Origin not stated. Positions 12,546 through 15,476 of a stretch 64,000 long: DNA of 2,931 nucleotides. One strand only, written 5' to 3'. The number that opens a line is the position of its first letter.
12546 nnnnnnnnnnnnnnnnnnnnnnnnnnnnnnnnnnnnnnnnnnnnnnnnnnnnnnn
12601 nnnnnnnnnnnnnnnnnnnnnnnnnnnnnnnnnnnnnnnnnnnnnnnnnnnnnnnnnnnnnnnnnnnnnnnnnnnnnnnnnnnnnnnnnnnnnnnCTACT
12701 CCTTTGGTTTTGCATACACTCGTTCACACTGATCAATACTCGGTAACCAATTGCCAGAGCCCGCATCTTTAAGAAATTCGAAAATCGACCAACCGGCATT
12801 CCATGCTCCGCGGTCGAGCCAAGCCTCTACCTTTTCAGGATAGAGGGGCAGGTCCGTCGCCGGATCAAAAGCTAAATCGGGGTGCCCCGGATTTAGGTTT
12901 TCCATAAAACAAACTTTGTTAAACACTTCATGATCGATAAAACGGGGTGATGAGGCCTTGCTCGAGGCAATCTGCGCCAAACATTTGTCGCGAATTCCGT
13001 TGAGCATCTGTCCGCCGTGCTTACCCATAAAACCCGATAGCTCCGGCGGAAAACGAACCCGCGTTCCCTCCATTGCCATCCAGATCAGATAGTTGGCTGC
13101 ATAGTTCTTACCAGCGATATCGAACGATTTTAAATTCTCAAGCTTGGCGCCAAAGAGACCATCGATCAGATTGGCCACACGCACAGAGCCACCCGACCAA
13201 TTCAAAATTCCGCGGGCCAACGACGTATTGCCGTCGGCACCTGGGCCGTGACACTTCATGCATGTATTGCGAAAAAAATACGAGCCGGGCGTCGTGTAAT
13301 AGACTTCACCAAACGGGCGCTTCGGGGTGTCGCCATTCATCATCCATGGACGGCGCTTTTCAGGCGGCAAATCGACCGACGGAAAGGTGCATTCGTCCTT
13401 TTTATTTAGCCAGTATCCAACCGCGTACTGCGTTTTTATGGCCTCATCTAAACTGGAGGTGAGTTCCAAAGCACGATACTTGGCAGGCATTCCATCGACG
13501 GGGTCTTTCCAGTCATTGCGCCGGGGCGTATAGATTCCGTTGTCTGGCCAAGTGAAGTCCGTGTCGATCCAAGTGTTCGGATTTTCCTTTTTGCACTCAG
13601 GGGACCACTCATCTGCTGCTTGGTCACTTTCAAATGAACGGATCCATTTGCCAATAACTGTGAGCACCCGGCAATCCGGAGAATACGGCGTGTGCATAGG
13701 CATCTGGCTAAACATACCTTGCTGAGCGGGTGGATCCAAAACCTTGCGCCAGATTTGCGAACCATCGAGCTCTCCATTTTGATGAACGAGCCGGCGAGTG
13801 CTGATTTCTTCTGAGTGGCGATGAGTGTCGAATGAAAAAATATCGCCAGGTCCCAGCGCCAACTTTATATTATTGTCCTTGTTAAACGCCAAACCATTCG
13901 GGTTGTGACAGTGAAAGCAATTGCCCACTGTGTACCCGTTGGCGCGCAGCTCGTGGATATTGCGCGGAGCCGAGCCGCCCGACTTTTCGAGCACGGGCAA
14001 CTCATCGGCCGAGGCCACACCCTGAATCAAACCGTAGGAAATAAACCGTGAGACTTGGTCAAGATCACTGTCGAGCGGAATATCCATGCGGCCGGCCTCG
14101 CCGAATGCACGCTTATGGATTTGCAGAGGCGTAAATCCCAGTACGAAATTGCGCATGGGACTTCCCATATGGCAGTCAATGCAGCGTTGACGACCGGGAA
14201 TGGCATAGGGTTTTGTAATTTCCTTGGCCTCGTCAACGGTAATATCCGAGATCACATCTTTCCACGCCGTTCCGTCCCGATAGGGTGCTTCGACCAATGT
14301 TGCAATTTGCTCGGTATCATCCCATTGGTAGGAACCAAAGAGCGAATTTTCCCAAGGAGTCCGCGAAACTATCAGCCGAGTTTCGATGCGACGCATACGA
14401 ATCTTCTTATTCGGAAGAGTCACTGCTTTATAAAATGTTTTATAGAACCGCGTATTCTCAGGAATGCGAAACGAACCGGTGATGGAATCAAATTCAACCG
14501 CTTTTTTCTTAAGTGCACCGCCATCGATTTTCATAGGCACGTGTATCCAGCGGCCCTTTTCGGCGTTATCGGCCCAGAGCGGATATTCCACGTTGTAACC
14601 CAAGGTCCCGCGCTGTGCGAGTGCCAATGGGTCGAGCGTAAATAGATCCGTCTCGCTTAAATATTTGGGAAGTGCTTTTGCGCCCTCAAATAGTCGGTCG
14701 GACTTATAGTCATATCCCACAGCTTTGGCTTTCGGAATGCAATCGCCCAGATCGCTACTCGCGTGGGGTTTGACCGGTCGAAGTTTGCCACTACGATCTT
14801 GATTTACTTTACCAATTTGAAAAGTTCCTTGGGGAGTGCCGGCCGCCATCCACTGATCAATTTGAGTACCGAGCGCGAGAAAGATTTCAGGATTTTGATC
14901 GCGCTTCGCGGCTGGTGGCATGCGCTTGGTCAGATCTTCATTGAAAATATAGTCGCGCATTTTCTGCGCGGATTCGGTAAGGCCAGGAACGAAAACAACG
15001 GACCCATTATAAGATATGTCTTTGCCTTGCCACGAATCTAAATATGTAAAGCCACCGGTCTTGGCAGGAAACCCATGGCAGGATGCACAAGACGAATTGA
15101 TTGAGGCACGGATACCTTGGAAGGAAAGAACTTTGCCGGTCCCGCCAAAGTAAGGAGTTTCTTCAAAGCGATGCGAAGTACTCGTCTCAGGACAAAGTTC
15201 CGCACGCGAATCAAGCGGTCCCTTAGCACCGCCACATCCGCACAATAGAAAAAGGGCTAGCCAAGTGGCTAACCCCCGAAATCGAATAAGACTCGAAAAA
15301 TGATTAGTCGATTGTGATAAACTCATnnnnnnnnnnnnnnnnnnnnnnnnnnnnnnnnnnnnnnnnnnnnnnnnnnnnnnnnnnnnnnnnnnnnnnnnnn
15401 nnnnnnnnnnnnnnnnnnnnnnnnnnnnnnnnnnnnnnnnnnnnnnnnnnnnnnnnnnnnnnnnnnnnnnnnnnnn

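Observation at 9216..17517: Seven-gene envelope operon joining three c-type cytochromes, YceI, a PstS-like binding protein and two paralogous porins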

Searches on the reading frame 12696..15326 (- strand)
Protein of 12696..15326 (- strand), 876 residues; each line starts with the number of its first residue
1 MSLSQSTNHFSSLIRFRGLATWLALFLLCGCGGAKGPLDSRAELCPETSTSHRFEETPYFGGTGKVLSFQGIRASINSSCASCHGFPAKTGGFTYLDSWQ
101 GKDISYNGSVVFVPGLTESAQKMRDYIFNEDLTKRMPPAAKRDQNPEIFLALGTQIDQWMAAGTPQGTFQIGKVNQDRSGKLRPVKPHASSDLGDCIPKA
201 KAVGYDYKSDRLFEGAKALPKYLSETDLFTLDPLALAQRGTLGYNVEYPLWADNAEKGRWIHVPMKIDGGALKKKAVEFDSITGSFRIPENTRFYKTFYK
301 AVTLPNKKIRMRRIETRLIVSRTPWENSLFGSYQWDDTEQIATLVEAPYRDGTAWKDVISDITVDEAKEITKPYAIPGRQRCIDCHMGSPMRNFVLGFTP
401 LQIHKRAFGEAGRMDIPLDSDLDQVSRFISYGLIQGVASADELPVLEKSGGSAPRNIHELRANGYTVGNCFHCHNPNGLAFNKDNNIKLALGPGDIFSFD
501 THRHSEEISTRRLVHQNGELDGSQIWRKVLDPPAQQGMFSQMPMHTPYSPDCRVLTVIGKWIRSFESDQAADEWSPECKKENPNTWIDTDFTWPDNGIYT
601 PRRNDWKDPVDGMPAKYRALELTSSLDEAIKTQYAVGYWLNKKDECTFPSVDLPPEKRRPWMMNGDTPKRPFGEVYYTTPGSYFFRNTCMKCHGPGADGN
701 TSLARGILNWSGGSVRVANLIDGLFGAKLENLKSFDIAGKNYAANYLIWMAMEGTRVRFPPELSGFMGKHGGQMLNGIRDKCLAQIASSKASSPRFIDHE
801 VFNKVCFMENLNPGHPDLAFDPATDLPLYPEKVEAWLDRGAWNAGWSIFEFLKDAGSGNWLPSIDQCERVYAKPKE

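Call 3: search_protein_families(library=pfam, proteins=[window:12696-15326:-], max_evalue=0.1)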
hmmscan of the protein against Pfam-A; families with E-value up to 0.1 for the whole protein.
window:12696-15326:- (876 aa): 6 families
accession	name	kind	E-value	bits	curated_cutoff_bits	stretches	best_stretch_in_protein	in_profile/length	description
PF13442.11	Cytochrome_CBB3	-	2.3e-09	37.9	27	1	680-711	5-33/68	Cytochrome C oxidase, cbb3-type, subunit III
PF00034.26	Cytochrom_C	-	7.7e-06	27.6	21.3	0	681-703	4-30/90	Cytochrome c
PF07635.16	PSCyt1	-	0.0004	21.4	22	1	80-139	1-58/59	Planctomycete cytochrome C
PF22113.1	Mtrc-MtrF_II-IV_dom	-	0.0032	17.4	30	0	458-485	21-45/176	Outer membrane cytochrome MtrC/MtrF-like, domains II/IV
PF09699.15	Paired_CXXCH_1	-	0.0033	17.5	20.6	0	466-479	5-18/41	Doubled CXXCH motif (Paired_CXXCH_1)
PF11845.13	Tll0287-like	-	0.0036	18.2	24.1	0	675-703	91-118/144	Tll0287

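Call 4: search_protein_families(library=ncbifam, proteins=[window:12696-15326:-], max_evalue=0.1)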
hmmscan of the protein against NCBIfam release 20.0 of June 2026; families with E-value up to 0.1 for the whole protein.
window:12696-15326:- (876 aa): 4 families
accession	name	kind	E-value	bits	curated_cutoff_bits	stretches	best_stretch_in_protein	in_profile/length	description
TIGR03806.1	chp_HNE_0200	subfamily_domain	5.4e-28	98.1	313.3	1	220-483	2-234/314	SO2930 family diheme c-type cytochrome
TIGR00782.1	ccoP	equivalog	0.0012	18.2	179.95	1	678-713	107-145/285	cytochrome-c oxidase, cbb3-type subunit III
NF045773.1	cytochro_C550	exception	0.019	14.9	125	0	682-700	53-71/118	cytochrome c550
TIGR04494.1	c550_PedF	equivalog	0.032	14.2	122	0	74-93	56-75/133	cytochrome c-550 PedF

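Call 6: search_solved_structures(query=window:12696-15326:-, max_evalue=1)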
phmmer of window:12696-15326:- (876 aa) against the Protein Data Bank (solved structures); distinct sequences matched with E-value up to 1: 3.
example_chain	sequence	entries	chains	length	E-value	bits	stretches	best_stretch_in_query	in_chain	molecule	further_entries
6xkw_p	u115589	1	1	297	0.0022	19.1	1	676-715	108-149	Cbb3-type cytochrome c oxidase subunit CcoP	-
6xkx_p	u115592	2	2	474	0.0066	17.5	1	676-715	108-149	Cbb3-type cytochrome c oxidase subunit CcoP,Cytochrome c-type cyt cy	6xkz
3mk7_C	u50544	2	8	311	0.36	11.7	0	679-715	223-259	Cytochrome c oxidase, cbb3-type, subunit P | Cbb3-type cytochrome c oxidase subunit CcoP1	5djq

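Call 8: find_homologous_proteins(query=window:12696-15326:-, max_evalue=0.00001)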
Query window:12696-15326:- (876 aa): 666 proteins with E <= 0.00001 among 8000 candidates; the best 120 are listed.
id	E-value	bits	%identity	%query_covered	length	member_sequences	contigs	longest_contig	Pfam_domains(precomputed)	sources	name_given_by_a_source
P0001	0.0e+0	2106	100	100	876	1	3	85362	PF13442.12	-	-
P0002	0.0e+0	1471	69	97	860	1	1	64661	PF07635.17,PF13442.12,PF00034.27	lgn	-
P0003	0.0e+0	1460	70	95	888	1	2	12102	PF13442.12,PF00034.27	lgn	-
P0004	0.0e+0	1456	69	97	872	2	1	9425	PF13442.12,PF00034.27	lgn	-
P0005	0.0e+0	1456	68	98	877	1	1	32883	PF13442.12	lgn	-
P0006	0.0e+0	1438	68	100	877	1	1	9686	PF13442.12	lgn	-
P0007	0.0e+0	1432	69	95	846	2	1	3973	PF07635.17,PF13442.12,PF00034.27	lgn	-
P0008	0.0e+0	1427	68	99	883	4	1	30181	PF13442.12,PF00034.27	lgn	-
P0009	0.0e+0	1417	66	100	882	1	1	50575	PF13442.12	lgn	-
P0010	0.0e+0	1408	65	100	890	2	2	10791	PF13442.12,PF00034.27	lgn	-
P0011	0.0e+0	1404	65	99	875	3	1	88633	PF13442.12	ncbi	ncbi:MAG: hypothetical protein ACK5P7_02115 [Bdellovibrio sp.]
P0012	0.0e+0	1397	66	98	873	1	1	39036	PF13442.12,PF00034.27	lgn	-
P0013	0.0e+0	1390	69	93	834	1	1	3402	PF13442.12,PF00034.27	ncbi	ncbi:MAG: hypothetical protein ACXVA9_09860, partial [Bdellovibrionales bacterium]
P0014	0.0e+0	1386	67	95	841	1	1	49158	PF13442.12,PF00034.27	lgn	-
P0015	0.0e+0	1382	66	95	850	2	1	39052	PF07635.17,PF13442.12,PF00034.27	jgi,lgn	-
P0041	0.0e+0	1280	60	99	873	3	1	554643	PF13442.12,PF00034.27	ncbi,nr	ncbi:MAG: hypothetical protein KF767_01495 [Bdellovibrionaceae bacterium]|nr:hypothetical protein [P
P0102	1.5e-227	776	44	97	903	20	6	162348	PF13442.12,PF00034.27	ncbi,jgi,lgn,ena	jgi:hypothetical protein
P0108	9.1e-221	753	43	95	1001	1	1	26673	PF00034.27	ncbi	ncbi:MAG: hypothetical protein ABW252_19000 [Polyangiales bacterium]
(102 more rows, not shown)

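Call 9: find_encoding_contigs(protein=P0108, flank=10000, max_places=2)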
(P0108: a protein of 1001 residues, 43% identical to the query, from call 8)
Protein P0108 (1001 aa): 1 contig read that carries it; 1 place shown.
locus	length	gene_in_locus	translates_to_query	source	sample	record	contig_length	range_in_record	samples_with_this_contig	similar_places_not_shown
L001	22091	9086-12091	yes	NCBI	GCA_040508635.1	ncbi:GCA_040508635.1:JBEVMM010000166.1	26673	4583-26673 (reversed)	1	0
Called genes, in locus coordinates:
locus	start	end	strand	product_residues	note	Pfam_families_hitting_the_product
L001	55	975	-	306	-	PF12740:PETase, PF12697:Abhydrolase_6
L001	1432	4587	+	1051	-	PF00754:F5_F8_type_C, PF22633:F5_F8_type_C_2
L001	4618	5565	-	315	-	PF03712:Cu2_monoox_C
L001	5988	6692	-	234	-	-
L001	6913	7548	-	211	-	PF02798:GST_N, PF13417:GST_N_3, PF13409:GST_N_2, PF00043:GST_C, PF13410:GST_C_2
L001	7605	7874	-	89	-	-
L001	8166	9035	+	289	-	PF12849:PBP_like_2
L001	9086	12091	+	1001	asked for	PF00034:Cytochrom_C (faint)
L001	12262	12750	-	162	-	-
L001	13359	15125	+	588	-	-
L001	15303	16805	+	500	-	PF01266:DAO (faint), PF01494:FAD_binding_3, PF03486:HI0933_like (faint), PF07992:Pyr_redox_2 (faint), PF21274:Rng_hyd_C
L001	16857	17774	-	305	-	PF00892:EamA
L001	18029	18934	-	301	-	-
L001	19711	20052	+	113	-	-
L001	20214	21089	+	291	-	-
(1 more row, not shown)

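Call 10: find_encoding_contigs(protein=P0102, flank=10000, max_places=2)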
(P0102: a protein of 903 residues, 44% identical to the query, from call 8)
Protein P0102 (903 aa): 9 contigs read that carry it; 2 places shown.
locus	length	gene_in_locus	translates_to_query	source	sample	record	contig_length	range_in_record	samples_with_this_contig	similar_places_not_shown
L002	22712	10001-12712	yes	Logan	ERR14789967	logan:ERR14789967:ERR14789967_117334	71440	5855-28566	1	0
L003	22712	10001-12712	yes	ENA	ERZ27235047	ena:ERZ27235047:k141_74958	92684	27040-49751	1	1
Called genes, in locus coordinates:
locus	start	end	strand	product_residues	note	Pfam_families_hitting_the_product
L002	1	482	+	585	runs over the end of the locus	PF19291:TREH_N, PF00723:Glyco_hydro_15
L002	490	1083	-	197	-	-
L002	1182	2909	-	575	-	PF00875:DNA_photolyase, PF03441:FAD_binding_7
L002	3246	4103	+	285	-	-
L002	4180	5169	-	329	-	PF12849:PBP_like_2, PF12727:PBP_like (faint)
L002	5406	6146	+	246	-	PF01553:Acyltransferase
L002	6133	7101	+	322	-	PF00246:Peptidase_M14, PF10994:DUF2817 (weak)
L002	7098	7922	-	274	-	PF13444:Acetyltransf_5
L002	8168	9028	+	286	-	-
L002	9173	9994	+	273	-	PF12849:PBP_like_2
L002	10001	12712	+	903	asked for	PF13442:Cytochrome_CBB3 (faint), PF00034:Cytochrom_C (faint)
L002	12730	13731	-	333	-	-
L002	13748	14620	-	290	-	PF14394:DUF4423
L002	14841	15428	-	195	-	-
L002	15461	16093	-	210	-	-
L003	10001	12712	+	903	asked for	PF13442:Cytochrome_CBB3 (faint), PF00034:Cytochrom_C (faint)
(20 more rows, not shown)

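Call 11: find_encoding_contigs(protein=P0041, flank=10000, max_places=2)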
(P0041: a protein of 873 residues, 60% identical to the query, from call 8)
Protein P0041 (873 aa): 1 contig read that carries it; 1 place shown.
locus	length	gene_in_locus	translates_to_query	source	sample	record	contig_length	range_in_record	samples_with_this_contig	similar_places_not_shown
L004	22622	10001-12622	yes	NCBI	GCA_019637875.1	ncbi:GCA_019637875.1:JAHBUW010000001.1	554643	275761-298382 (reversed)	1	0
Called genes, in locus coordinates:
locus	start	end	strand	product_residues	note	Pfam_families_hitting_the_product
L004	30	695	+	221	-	PF09056:Phospholip_A2_3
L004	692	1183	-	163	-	PF01272:GreA_GreB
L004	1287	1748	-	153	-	-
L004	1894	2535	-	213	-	PF00440:TetR_N, PF13972:TetR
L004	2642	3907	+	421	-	PF00905:Transpeptidase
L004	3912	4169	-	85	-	-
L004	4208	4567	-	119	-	-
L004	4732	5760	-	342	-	PF13483:Lactamase_B_3, PF12706:Lactamase_B_2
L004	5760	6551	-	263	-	PF03372:Exo_endo_phos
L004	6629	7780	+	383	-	-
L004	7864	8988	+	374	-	PF16930:Porin_5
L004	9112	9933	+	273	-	PF12849:PBP_like_2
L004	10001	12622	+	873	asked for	PF00034:Cytochrom_C (faint), PF13442:Cytochrome_CBB3 (faint)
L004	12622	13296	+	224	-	PF00034:Cytochrom_C (faint), PF13442:Cytochrome_CBB3 (faint)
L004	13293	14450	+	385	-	-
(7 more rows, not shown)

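Call 21: find_related_loci(query=A2, collection=genome_contigs, flank=10000)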
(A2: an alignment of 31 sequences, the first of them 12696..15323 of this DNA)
Query A2 (875 aa) in genome_contigs; peptide patterns used: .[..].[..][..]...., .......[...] (x = any residue, [..] = any of these).
86 stretches matched a pattern; 67 encode a relative of the query (tblastn E <= 1e-3); 60 distinct loci.
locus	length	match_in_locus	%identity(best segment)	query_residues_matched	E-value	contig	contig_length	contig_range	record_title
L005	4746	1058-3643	70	16-875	0e+0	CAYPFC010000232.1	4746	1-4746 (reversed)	MAG TPA_asm: uncultured Pseudobdellovibrionaceae bacterium isolate binchicken_co179_51 genome assembly, contig: NODE_285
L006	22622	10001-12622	65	4-872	0e+0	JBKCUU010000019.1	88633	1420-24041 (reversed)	MAG: Bdellovibrio sp. isolate samp_2047_metabat2_884 samp_2047_638431, whole genome shotgun sequence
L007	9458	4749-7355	65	2-869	0e+0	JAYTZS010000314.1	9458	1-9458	MAG: Bdellovibrio sp. isolate GFS_6366 GFS_6366_313, whole genome shotgun sequence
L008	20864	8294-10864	65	18-872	0e+0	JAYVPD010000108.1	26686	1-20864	MAG: Pseudobdellovibrionaceae bacterium isolate GL72_DN_metabat_174_sub GL72_DN_metabat_174_sub_107, whole genome shotgu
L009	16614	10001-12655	60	1-870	0e+0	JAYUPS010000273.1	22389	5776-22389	MAG: Bdellovibrio sp. isolate GL109_DN_metabinner_3 GL109_DN_metabinner_3_272, whole genome shotgun sequence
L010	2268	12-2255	67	130-871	0e+0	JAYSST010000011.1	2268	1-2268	MAG: Bdellovibrionales bacterium isolate GFS_12268 GFS_12268_10, whole genome shotgun sequence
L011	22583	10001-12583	65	17-872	0e+0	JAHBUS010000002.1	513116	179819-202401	MAG: Bdellovibrionaceae bacterium isolate ACE_BDE3 BDE3_2, whole genome shotgun sequence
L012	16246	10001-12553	55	22-872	0e+0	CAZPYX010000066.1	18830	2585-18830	MAG TPA_asm: uncultured Bdellovibrio sp. isolate binchicken_co185_152 genome assembly, contig: NODE_4006_length_18830_co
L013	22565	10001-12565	56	18-872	0e+0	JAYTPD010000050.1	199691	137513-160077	MAG: Bdellovibrio sp. isolate GFS_4323 GFS_4323_49, whole genome shotgun sequence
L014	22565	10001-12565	56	22-875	0e+0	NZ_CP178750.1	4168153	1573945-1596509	Bdellovibrio sp. HCB-110 chromosome, complete genome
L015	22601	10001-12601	54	13-873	0e+0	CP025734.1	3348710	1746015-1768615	Bdellovibrio sp. qaytius chromosome, complete genome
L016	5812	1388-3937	55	22-870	0e+0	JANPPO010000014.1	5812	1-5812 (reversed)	MAG: Bdellovibrionales bacterium isolate VAR_83_metabat_287 VAR_83_k141_5500151, whole genome shotgun sequence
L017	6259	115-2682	55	18-872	0e+0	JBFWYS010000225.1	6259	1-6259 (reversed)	MAG: Pseudobdellovibrionaceae bacterium isolate CA_2019_TPBS_17 NODE_45142_length_6259_cov_3.006197_TPBS, whole genome s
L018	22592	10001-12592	54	7-870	0e+0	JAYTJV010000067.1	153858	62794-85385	MAG: Pseudobdellovibrionaceae bacterium isolate GFS_3043 GFS_3043_66, whole genome shotgun sequence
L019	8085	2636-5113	55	40-872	0e+0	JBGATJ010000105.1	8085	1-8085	MAG: Pseudobdellovibrionaceae bacterium isolate MAG_MBR_H10.48 MBRH10-48_opera_contig_25372, whole genome shotgun sequen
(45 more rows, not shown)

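Call 34: predict_structure(alignment_id=A2)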
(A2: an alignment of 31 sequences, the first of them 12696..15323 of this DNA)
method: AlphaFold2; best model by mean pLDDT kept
length: 875 residues; sequences in the alignment: 31
mean_pLDDT: 82.5   pTM: 0.76
mean pLDDT of the five models: 82.5, 81.8, 80.2, 78.5, 73.6
residues with pLDDT >= 90: 348; 70-90: 371; 50-70: 128; < 50: 28
segments of 3 or more residues with pLDDT < 50: 1-6, 10-12, 28-37, 184-186, 547-549
pLDDT, mean of each block of 10 residues (from residue 1): 43 55 55 47 79 72 85 83 63 85 77 92 89 77 78 93 89 66 52 82 92 92 89 91 83 75 90 92 91 90 87 92 87 90 83 79 87 83 71 80 89 83 94 93 89 92 85 69 62 88 78 91 84 66 53 87 95 78 62 63 82 92 93 90 86 92 92 95 92 85 77 77 88 90 95 76 77 91 89 91 93 91 91 96 96 92 90 80
secondary structure, 60 per line:
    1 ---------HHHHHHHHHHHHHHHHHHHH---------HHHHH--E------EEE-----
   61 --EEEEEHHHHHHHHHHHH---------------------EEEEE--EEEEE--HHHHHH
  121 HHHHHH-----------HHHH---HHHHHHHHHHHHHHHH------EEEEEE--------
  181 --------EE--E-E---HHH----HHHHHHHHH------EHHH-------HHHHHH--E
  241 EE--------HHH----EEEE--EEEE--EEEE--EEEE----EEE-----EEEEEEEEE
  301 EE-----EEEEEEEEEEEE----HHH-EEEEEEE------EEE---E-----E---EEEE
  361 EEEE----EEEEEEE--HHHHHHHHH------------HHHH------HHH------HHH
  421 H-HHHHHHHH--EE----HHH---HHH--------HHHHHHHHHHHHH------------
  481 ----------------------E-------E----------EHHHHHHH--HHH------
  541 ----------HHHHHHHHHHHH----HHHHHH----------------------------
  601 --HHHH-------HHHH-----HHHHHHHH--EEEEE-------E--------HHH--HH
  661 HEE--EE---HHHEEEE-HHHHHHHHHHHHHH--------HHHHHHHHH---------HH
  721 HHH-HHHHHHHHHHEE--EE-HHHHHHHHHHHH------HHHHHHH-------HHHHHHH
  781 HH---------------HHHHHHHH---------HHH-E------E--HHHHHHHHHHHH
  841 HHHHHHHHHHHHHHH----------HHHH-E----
elements in order (helices of 4 or more, strands of 3 or more residues): H10-29 H39-43 E53-55 E63-67 H68-79 E101-105 E108-112 H115-126 H138-141 H145-160 E167-172 H206-214 H232-237 E240-242 E258-261 E264-267 E270-273 E276-279 E284-286 E292-302 E308-319 E328-334 E341-343 E357-364 E369-375 H378-386 H399-402 H418-421 H423-430 H456-468 H523-529 H551-562 H567-572 H603-606 H614-617 H623-630 E633-637 E674-677 H679-692 H701-709 H719-723 H725-734 H742-753 H760-766 H774-782 H798-805 H829-855 H866-869

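Call 39: fold_search(model_id=the predicted structure, library=pdb)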
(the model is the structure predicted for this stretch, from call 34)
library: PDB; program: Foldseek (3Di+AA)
matches with E <= 10: 153; with E <= 0.001: 0
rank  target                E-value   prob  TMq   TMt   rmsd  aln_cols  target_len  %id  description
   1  4r03                  2.5e-01  0.12  0.05  0.25  14.6       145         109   14  Crystal structure of a DUF3836 family protein (BDI_3222) from Parabacteroides distasonis ATCC 8503 at 1.50 A resolution (released 2014-08-27)
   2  7wmp_a                2.7e-01  0.10  0.06  0.08  15.8       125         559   14  Tail structure of Helicobacter pylori bacteriophage KHP30 (released 2023-03-01)
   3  7ead                  4.7e-01  0.15  0.06  0.29   8.7       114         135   10  Crystal structure of beta-sheet cytochrome c prime from Thermus thermophilus. (released 2022-03-09)
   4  3msw                  6.0e-01  0.09  0.06  0.27  19.0       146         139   11  Crystal structure of a Protein with unknown function (BF3112) from Bacteroides fragilis NCTC 9343 at 1.90 A resolution (released 2010-06-09)
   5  4ghb_A                6.0e-01  0.05  0.05  0.13  20.2       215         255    9  Crystal structure of a porin-like protein (BACUNI_01323) from Bacteroides uniformis ATCC 8492 at 2.32 A resolution (released 2012-08-29)
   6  9hqt_A                7.8e-01  0.14  0.06  0.27   7.3        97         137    9  SFX structure of cytochrome c prime beta from Methylococcus capsulatus (Bath) (released 2025-09-03)
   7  7zqz_A                8.7e-01  0.14  0.06  0.27   7.3        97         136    8  F61V Cytochrome c prime beta from Methylococcus capsulatus (Bath): NO complex (released 2023-05-17)
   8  4ii7_B                9.1e-01  0.28  0.05  0.08   4.2        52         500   12  Archaellum Assembly ATPase FlaI (released 2013-03-06)
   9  4ihq_A                9.6e-01  0.25  0.05  0.08   4.3        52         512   15  Archaellum Assembly ATPase FlaI bound to ADP (released 2013-03-06)
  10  7zs4_A                9.6e-01  0.12  0.06  0.28   8.6       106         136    8  F32V Cytochrome c prime beta from Methylococcus capsulatus (Bath) (released 2023-05-17)
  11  9htv_A                1.0e+00  0.13  0.06  0.27   7.3        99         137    8  McCP in complex with photocaged nitric oxide, 1.44 s, 0.95 microjoule, SSX (released 2025-09-03)
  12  4ii7_C                1.1e+00  0.25  0.05  0.08   4.1        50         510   12  Archaellum Assembly ATPase FlaI (released 2013-03-06)
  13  4ii7_A                1.2e+00  0.23  0.05  0.08   4.1        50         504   12  Archaellum Assembly ATPase FlaI (released 2013-03-06)
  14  6hih_A                1.3e+00  0.08  0.06  0.27   8.2       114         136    8  Cytochrome c prime beta from Methylococcus capsulatus (Bath) (released 2019-03-20)
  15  8fkm_MODEL_1_A        1.4e+00  0.04  0.03  0.13  14.4       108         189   11  Human Atg3 with deletions of residues 1 to 25 and 90 to 190 (released 2023-09-13)
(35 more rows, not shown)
